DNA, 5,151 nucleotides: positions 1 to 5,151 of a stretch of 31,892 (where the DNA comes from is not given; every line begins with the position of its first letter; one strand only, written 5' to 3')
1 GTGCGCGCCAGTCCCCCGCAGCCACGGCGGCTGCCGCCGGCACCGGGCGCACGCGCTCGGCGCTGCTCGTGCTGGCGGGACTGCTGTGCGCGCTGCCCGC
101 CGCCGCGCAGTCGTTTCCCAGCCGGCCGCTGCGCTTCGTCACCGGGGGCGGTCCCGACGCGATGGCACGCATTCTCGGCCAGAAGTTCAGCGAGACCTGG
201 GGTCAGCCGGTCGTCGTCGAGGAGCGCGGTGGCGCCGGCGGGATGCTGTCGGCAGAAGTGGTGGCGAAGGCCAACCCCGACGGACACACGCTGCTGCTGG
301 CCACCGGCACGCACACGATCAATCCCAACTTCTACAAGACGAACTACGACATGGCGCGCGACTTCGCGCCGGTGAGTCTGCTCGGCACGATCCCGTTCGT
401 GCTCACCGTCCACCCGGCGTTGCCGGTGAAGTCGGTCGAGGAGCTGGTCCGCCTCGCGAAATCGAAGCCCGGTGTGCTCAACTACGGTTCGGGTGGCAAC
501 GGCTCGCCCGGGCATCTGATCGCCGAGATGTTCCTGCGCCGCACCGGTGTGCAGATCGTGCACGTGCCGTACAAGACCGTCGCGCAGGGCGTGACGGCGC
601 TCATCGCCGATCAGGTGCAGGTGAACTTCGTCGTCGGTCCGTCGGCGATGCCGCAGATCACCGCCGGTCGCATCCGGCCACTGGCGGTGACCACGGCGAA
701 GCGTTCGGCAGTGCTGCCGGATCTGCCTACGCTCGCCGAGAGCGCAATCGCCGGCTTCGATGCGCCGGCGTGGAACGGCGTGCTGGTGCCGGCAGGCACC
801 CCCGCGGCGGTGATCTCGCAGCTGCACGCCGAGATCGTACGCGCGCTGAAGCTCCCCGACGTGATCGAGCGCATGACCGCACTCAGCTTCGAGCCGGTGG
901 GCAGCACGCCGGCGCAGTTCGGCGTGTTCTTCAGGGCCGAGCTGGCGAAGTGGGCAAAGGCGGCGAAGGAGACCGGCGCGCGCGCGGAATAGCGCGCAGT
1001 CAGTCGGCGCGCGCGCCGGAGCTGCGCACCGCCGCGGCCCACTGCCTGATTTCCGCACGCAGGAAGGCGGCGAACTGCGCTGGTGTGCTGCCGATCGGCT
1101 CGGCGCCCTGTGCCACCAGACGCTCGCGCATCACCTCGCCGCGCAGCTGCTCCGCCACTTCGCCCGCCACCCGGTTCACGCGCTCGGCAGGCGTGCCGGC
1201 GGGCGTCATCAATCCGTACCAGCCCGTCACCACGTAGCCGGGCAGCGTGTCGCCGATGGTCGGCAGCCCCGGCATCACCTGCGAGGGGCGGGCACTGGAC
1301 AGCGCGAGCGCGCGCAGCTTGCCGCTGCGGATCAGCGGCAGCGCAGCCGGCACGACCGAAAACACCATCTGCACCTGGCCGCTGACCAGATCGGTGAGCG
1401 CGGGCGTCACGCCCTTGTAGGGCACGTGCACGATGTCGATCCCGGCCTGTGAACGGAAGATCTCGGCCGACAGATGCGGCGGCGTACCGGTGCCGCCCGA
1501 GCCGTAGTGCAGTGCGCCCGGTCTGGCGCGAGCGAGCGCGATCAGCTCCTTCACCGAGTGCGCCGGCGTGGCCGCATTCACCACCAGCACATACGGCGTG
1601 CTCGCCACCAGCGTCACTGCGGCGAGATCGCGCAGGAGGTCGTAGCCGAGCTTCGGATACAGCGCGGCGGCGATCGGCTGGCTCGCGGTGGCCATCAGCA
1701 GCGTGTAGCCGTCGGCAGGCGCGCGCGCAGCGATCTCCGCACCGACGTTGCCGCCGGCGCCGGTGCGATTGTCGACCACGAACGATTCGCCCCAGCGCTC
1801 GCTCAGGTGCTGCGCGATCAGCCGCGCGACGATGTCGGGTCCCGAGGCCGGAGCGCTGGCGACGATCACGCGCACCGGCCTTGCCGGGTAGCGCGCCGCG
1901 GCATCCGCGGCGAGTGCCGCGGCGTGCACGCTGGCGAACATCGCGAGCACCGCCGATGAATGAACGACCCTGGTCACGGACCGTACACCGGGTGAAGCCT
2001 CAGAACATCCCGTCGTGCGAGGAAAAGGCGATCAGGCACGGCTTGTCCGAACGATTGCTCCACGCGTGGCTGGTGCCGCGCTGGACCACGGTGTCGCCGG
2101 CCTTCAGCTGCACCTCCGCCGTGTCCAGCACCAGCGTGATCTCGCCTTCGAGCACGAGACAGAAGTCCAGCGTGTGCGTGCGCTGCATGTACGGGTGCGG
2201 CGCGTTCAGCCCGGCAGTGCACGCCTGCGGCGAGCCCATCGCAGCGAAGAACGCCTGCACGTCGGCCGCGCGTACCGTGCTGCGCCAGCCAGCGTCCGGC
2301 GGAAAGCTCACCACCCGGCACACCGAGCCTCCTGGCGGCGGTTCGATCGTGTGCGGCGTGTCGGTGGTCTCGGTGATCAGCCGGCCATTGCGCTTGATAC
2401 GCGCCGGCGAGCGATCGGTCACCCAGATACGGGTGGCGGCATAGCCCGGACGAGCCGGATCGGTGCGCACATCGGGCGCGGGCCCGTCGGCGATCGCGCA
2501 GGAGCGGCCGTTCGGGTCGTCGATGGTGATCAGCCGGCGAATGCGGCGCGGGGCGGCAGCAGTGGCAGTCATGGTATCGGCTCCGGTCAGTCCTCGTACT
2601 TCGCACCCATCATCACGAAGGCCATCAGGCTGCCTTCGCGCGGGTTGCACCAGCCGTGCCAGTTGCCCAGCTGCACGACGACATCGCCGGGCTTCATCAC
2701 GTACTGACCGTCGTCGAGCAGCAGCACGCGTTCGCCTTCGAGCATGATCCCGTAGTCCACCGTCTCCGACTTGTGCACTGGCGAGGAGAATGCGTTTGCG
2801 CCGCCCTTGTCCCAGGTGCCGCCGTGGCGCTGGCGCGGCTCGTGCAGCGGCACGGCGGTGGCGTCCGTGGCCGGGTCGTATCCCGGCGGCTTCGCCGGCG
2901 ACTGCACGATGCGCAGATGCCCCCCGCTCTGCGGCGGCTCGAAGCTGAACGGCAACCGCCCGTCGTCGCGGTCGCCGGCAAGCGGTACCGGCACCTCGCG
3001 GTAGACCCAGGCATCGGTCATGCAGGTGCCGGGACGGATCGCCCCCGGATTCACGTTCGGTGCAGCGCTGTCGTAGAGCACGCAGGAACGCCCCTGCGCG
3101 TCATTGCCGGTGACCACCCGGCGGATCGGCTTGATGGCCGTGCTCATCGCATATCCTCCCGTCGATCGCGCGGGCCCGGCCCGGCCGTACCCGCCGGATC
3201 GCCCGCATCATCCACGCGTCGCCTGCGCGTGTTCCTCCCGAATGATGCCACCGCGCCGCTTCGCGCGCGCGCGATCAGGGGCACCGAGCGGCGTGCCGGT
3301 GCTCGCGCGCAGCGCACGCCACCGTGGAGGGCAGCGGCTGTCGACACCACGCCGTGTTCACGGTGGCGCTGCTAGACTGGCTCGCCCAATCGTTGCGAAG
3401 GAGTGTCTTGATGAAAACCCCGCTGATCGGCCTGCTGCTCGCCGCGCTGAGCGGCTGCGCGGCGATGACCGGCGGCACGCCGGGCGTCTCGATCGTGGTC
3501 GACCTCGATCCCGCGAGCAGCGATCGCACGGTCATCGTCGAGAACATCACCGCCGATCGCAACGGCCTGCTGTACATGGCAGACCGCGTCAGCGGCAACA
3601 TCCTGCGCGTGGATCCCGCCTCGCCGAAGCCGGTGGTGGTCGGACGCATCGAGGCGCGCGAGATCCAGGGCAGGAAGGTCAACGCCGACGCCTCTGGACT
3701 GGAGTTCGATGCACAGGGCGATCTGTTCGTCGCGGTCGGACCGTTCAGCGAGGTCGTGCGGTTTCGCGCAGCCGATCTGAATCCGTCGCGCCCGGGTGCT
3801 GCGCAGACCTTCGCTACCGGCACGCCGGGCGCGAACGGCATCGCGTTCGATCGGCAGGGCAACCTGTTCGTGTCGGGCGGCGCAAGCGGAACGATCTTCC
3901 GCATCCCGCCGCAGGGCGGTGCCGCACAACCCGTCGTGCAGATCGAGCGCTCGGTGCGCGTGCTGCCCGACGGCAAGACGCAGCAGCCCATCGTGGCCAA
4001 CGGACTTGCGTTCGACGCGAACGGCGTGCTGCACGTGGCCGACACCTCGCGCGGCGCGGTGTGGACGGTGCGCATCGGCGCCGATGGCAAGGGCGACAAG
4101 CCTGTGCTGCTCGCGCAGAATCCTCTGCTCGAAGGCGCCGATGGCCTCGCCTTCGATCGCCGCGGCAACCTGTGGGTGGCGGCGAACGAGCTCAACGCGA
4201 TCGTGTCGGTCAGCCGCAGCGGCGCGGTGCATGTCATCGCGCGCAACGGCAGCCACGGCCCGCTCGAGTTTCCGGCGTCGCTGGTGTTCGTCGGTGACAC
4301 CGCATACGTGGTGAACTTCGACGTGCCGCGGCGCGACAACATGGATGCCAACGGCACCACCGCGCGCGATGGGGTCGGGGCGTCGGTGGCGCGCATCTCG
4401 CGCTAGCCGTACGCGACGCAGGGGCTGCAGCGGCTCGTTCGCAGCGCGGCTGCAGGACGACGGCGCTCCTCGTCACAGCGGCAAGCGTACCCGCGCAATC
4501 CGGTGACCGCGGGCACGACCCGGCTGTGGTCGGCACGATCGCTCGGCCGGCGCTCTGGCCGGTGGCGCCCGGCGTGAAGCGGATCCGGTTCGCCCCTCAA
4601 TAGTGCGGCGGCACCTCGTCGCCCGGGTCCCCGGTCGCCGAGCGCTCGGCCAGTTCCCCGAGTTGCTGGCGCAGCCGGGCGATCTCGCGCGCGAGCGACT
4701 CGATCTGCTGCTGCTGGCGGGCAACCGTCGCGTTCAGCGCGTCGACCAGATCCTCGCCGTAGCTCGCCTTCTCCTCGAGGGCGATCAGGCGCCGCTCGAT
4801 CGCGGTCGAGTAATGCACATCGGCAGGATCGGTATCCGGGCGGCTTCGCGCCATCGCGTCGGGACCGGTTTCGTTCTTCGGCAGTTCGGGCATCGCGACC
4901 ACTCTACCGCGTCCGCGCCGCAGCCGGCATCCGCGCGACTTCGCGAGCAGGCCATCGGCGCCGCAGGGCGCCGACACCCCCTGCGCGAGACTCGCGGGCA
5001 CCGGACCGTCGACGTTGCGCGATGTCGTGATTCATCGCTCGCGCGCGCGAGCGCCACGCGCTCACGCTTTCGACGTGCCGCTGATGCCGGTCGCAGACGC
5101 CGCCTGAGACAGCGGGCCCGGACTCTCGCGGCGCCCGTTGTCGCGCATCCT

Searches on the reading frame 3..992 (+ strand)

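Call 6: search_protein_families(library=pfam, proteins=[window:3-992:+])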
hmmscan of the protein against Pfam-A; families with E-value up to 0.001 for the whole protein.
window:3-992:+ (329 aa): 1 family
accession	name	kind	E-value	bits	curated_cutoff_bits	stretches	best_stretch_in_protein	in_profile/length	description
PF03401.19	TctC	-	1.3e-67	228.6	27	1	55-324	2-272/274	Tripartite tricarboxylate transporter family receptor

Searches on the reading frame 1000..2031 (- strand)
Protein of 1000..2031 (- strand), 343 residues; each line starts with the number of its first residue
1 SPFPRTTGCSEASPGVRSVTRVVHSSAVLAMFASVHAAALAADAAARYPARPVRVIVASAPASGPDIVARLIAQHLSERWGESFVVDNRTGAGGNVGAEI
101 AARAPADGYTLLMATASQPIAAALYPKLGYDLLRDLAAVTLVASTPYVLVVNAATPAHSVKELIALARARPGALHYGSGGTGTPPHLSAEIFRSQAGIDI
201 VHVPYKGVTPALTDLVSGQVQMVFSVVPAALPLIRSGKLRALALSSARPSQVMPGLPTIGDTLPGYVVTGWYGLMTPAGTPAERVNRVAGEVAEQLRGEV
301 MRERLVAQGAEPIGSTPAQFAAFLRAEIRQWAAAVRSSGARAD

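Call 6: search_protein_families(library=pfam, proteins=[window:1000-2031:-])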
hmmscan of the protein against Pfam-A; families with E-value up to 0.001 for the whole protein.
window:1000-2031:- (343 aa): 1 family
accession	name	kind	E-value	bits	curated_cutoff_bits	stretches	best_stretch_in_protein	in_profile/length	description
PF03401.19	TctC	-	7e-61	206.6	27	1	68-337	1-271/274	Tripartite tricarboxylate transporter family receptor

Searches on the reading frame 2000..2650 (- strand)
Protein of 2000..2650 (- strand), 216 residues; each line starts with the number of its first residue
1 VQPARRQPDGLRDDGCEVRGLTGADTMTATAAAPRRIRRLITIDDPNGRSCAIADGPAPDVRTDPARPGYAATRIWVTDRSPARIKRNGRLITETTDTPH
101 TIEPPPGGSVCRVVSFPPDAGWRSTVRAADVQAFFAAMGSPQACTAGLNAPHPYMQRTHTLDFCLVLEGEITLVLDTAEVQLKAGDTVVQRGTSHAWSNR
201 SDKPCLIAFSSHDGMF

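Call 28: search_protein_families(library=pfam, proteins=[window:2000-2650:-], max_evalue=1)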
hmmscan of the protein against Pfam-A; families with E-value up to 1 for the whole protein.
window:2000-2650:- (216 aa): 5 families
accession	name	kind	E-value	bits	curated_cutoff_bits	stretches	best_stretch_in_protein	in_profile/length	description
PF07883.17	Cupin_2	-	5.1e-09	36.2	27.2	1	160-206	19-65/70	Cupin domain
PF12852.13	Cupin_6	-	0.00027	21.2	26.7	1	144-205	18-82/183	Cupin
PF05899.18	Cupin_3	-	0.0012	18.9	23.5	1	162-197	27-64/74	EutQ-like cupin domain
PF13510.11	Fer2_4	-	0.0046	17.4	22.8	1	14-78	9-72/82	2Fe-2S iron-sulfur cluster binding domain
PF02311.25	AraC_binding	-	0.097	12.8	21.1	0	161-188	24-51/135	AraC-like ligand binding domain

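Call 30: search_solved_structures(query=window:2000-2650:-, max_evalue=1)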
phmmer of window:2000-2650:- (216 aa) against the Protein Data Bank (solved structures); distinct sequences matched with E-value up to 1: 6.
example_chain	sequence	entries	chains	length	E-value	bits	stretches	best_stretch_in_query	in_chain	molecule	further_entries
3es1_A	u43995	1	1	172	6.9e-14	55.1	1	154-209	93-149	Cupin 2, conserved barrel domain protein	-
8x0u_A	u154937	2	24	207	6.5e-08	35.6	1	155-203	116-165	Cupin conserved barrel domain protein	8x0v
1y3t_A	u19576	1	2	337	0.0014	21.4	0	156-210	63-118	Hypothetical protein yxaG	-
2h0v_A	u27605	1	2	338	0.0016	21.3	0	156-210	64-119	Quercetin 2,3-dioxygenase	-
8hfb_A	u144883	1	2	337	0.0055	19.5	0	156-210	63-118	Quercetin 2,3-dioxygenase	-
7lli_L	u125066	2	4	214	0.67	12.7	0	60-85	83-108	T cell receptor delta variable 3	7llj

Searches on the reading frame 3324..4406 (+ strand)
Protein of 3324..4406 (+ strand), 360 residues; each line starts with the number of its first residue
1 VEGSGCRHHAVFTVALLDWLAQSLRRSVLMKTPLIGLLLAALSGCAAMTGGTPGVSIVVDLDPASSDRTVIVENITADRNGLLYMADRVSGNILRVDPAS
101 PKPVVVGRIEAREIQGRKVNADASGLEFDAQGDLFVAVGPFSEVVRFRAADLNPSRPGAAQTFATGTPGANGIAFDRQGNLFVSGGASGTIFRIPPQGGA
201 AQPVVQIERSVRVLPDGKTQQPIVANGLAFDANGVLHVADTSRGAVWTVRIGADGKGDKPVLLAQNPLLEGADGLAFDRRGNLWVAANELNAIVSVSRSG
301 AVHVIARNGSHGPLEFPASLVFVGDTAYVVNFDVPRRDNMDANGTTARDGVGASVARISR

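Call 6: search_protein_families(library=pfam, proteins=[window:3324-4406:+])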
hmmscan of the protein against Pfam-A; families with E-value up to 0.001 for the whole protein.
window:3324-4406:+ (360 aa): 4 families
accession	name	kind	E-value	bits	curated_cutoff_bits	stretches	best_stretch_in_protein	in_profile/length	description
PF08450.18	SGL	-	9.9e-14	52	26.3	1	223-324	134-234/246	SMP-30/Gluconolactonase/LRE-like region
PF06739.17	SBBP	-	2.7e-07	30.8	20.5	0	171-192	16-37/38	Beta-propeller repeat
PF07494.17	Reg_prop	-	0.0001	22.5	20.4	0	275-288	10-23/24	Two component regulator propeller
PF01436.27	NHL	-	0.00011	22.5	20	0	226-247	5-26/28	NHL repeat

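Call 47: search_protein_families(library=ncbifam, proteins=[window:3324-4406:+], max_evalue=1e-10)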
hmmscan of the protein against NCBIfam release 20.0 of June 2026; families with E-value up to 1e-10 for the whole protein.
window:3324-4406:+ (360 aa): 1 family
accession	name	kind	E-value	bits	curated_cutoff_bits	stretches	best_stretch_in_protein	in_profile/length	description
NF033206.1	ScyE_fam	subfamily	5.5e-12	45.9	80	0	243-334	233-322/333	ScyD/ScyE family protein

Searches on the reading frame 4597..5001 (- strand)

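Call 6: search_protein_families(library=pfam, proteins=[window:4597-5001:-])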
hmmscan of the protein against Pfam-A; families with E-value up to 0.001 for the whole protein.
window:4597-5001:- (134 aa): 1 family
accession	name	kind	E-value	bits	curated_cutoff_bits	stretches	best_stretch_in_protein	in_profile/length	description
PF04102.17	SlyX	-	3.3e-20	72.9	30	1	69-134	2-67/67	SlyX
